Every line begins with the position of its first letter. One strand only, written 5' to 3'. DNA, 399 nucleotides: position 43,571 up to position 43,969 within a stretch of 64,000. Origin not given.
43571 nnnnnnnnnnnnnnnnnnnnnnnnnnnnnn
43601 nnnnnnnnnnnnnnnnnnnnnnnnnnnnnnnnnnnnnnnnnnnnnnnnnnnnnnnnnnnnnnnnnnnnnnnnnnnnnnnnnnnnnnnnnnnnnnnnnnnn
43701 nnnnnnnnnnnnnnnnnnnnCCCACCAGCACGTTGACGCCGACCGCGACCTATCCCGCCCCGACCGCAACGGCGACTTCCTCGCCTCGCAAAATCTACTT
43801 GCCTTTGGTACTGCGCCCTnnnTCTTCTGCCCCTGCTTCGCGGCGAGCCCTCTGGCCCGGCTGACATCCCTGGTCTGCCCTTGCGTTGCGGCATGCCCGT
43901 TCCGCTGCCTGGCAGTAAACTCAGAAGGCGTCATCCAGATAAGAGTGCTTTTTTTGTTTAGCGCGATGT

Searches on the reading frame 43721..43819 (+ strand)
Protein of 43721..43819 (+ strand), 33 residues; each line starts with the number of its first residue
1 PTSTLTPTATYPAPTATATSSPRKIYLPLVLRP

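Call 11: search_protein_families(library=ncbifam, proteins=[window:43721-43819:+], max_evalue=10)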
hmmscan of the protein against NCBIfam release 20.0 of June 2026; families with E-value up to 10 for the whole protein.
seq(33 aa): 2 families
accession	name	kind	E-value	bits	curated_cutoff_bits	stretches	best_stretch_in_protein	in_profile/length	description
NF050076.1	sort_motif_YLP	domain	0.0077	16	15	1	22-32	1-11/11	YLP-box putative sorting motif-containing protein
NF053834.1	ultrashort_CTERM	domain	0.037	14.1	10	1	24-32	2-10/10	YLP-box putative sorting motif-containing protein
